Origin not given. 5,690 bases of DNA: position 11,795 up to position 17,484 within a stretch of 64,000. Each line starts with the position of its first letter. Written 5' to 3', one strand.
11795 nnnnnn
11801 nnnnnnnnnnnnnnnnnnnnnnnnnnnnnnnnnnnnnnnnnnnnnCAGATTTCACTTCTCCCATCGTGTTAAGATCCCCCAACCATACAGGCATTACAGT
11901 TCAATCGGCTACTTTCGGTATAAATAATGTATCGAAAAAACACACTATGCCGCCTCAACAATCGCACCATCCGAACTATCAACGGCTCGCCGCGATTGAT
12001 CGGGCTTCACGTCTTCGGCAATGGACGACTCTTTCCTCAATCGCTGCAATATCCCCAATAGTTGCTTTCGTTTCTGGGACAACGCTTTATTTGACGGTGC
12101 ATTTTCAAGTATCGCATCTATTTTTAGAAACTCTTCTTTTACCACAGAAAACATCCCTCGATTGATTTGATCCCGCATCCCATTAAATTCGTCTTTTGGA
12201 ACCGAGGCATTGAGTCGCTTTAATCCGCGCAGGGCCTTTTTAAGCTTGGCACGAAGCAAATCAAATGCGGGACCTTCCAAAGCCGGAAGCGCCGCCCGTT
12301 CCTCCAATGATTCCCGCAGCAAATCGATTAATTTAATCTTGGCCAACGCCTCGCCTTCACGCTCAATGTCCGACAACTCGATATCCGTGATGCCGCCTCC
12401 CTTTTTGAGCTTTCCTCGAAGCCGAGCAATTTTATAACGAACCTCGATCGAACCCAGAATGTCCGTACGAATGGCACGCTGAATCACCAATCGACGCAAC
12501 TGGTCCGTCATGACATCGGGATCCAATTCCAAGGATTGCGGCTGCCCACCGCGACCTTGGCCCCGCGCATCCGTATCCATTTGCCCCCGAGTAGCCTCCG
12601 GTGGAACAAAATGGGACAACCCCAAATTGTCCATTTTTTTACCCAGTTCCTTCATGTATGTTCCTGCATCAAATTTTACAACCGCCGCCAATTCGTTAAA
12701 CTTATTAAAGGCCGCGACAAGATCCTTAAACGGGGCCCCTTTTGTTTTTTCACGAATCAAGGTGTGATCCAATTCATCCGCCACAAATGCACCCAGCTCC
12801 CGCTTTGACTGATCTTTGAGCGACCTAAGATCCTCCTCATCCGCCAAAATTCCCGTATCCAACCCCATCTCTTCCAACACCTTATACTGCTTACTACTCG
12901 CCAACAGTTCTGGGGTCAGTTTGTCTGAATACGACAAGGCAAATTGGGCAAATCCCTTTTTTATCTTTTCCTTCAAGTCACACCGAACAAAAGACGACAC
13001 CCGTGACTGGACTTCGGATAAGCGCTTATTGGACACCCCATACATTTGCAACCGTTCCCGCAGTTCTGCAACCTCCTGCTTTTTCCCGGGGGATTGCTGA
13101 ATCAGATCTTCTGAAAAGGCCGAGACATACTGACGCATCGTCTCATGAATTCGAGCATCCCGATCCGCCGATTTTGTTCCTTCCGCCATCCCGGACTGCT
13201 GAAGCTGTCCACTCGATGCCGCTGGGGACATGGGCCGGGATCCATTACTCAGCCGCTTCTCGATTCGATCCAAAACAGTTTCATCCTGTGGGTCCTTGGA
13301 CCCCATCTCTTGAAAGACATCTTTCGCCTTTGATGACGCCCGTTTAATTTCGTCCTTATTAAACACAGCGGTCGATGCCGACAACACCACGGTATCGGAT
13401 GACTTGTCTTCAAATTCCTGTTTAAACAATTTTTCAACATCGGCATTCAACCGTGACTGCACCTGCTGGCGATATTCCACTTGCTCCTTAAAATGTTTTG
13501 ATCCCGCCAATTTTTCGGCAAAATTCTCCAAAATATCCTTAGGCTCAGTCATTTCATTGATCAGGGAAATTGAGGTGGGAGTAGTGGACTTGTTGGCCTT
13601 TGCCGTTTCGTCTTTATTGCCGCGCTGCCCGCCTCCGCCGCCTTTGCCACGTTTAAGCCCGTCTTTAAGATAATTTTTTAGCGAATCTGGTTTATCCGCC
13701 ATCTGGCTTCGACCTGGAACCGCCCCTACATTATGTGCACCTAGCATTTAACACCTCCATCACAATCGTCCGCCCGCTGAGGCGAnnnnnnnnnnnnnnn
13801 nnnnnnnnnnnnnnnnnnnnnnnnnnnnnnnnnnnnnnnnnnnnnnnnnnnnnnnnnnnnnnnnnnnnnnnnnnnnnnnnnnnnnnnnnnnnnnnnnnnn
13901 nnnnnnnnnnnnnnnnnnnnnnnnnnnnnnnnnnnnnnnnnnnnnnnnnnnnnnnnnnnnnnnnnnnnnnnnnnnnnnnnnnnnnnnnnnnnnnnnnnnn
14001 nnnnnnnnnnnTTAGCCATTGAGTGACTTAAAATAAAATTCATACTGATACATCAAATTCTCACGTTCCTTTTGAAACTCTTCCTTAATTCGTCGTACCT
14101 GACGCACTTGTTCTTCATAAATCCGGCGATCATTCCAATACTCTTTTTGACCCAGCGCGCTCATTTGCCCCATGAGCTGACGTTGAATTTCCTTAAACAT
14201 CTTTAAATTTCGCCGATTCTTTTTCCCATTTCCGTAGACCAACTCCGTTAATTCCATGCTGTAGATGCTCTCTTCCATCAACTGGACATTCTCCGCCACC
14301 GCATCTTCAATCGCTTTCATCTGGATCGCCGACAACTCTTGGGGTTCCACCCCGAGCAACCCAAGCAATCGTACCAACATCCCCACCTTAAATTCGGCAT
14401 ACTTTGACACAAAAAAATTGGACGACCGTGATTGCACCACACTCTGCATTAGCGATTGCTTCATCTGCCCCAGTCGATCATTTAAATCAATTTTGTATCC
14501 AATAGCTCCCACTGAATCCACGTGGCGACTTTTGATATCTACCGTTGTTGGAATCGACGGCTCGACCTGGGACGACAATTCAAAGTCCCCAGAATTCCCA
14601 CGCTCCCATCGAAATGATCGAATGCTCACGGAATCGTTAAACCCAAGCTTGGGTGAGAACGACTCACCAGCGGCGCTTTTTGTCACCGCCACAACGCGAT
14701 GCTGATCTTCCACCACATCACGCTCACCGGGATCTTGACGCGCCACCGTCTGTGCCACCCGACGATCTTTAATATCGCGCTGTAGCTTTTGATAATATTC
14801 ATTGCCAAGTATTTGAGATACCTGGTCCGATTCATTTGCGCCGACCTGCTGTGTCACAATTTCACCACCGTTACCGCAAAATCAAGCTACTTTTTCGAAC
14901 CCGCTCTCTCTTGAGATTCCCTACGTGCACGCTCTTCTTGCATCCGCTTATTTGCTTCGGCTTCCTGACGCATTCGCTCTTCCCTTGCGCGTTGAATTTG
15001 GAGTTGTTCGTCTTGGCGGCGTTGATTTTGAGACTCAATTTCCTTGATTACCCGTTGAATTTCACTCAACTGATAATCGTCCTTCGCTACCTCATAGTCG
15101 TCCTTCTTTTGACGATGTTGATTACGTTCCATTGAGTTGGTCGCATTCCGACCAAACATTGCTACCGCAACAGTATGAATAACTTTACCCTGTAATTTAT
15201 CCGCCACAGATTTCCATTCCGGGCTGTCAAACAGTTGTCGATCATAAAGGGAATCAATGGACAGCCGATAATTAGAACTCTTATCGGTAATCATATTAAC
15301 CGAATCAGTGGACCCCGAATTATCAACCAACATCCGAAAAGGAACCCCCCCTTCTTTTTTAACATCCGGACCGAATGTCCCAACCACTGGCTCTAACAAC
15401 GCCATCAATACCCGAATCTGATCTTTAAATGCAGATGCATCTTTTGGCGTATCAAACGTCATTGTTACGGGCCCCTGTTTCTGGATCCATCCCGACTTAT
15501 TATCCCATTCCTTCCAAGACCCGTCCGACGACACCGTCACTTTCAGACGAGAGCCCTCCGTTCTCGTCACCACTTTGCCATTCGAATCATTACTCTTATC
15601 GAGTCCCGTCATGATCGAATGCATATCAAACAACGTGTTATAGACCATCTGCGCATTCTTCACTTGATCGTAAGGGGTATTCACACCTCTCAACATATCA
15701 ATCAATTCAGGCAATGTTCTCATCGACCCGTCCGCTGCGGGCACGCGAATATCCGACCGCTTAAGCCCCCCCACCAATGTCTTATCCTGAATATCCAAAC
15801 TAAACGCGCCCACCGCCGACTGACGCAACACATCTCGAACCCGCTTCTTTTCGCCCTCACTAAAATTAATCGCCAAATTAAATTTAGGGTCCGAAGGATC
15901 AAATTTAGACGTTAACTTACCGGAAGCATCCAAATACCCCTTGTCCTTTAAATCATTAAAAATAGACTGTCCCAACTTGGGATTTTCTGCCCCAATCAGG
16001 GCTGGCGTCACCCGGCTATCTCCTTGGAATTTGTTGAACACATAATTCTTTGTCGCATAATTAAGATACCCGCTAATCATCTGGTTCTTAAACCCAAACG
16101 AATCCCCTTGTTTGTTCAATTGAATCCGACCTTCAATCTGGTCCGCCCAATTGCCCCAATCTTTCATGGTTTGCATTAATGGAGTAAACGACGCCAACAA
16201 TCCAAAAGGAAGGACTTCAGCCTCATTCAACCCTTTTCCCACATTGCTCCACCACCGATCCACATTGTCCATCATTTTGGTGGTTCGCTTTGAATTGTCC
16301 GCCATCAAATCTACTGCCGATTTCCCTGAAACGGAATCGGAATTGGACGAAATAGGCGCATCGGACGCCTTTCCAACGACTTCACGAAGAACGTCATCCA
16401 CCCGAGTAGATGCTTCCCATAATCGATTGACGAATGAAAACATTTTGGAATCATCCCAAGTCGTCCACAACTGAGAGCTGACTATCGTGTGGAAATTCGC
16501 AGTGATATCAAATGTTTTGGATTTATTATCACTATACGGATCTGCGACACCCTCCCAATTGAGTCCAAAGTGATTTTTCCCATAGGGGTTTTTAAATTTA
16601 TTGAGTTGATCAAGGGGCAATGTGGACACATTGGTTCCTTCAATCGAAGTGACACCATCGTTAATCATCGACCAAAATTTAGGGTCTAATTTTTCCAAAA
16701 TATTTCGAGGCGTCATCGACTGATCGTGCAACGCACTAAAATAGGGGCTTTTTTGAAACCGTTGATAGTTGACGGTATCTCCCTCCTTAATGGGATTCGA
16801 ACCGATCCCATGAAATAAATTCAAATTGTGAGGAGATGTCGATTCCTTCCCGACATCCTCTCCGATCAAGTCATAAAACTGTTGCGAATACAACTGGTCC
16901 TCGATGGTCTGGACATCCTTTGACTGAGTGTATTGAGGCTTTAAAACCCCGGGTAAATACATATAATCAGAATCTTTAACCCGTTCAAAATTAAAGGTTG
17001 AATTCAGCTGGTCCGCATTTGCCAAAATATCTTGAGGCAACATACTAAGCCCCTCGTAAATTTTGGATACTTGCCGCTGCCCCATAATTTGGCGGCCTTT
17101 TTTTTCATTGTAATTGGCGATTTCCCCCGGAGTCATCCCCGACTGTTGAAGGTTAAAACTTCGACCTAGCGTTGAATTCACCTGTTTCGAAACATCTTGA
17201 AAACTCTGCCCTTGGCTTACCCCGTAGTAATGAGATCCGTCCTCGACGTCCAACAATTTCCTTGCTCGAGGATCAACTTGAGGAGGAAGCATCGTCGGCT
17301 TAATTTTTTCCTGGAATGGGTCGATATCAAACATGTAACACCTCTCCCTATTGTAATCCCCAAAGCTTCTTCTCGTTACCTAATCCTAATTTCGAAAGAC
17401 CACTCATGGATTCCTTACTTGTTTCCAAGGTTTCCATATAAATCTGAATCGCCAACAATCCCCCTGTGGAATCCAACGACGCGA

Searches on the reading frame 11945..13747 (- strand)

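Call 10: search_protein_families(library=pfam, proteins=[window:11945-13747:-], max_evalue=0.001)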
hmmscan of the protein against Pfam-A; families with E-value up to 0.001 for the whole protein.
window:11945-13747:- (600 aa): 0 families

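Call 66: search_protein_families(library=ncbifam, proteins=[window:11945-13747:-], max_evalue=0.01)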
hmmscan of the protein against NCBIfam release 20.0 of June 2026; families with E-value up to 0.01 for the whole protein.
window:11945-13747:- (600 aa): 0 families

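Call 86: search_protein_families(library=pfam, proteins=[window:11945-13747:-], max_evalue=5)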
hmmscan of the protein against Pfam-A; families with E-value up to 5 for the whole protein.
window:11945-13747:- (600 aa): 4 families
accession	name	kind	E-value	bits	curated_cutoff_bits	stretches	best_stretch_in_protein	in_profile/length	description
PF17579.7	DUF5482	-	0.088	13.1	27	1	536-593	41-98/159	Family of unknown function (DUF5482)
PF07464.16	ApoLp-III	-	0.45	11.1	36.3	0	191-235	50-94/146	Apolipophorin-III precursor (apoLp-III)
PF19075.5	DUF5771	-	0.57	10.9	26.2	0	553-589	22-58/69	Family of unknown function (DUF5771)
PF05335.18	DUF745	-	5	7.3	33.3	1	157-258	62-162/183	Protein of unknown function (DUF745)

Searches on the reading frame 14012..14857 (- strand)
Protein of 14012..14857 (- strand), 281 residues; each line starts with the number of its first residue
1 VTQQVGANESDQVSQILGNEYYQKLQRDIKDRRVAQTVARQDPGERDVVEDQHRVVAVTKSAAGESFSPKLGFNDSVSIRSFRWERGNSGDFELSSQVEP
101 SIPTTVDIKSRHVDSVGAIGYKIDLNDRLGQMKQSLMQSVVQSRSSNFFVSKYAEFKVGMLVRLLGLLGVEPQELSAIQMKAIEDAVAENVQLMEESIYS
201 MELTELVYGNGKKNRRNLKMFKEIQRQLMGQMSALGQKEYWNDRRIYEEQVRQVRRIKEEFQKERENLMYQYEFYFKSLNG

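Call 10: search_protein_families(library=pfam, proteins=[window:14012-14857:-], max_evalue=0.001)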
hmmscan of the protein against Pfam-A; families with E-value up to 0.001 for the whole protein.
window:14012-14857:- (281 aa): 0 families

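Call 66: search_protein_families(library=ncbifam, proteins=[window:14012-14857:-], max_evalue=0.01)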
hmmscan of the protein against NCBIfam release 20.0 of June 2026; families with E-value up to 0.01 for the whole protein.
window:14012-14857:- (281 aa): 0 families

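Call 86: search_protein_families(library=pfam, proteins=[window:14012-14857:-], max_evalue=5)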
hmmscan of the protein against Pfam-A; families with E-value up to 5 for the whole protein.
window:14012-14857:- (281 aa): 1 family
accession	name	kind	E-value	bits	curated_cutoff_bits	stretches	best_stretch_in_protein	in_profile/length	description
PF24464.1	Ig_F54D1_6_2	-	0.063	13.5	27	1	187-276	36-126/159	F54D1.6, Ig-like domain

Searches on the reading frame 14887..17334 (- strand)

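Call 10: search_protein_families(library=pfam, proteins=[window:14887-17334:-], max_evalue=0.001)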
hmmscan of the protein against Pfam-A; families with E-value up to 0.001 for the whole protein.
window:14887-17334:- (815 aa): 0 families

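Call 66: search_protein_families(library=ncbifam, proteins=[window:14887-17334:-], max_evalue=0.01)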
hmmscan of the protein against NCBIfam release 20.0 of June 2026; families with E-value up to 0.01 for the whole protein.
window:14887-17334:- (815 aa): 0 families

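Call 86: search_protein_families(library=pfam, proteins=[window:14887-17334:-], max_evalue=5)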
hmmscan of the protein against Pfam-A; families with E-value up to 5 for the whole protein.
window:14887-17334:- (815 aa): 1 family
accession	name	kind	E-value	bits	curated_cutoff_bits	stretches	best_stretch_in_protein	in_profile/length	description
PF01105.29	EMP24_GP25L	-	0.12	12.8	25.9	1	740-796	98-152/182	emp24/gp25L/p24 family/GOLD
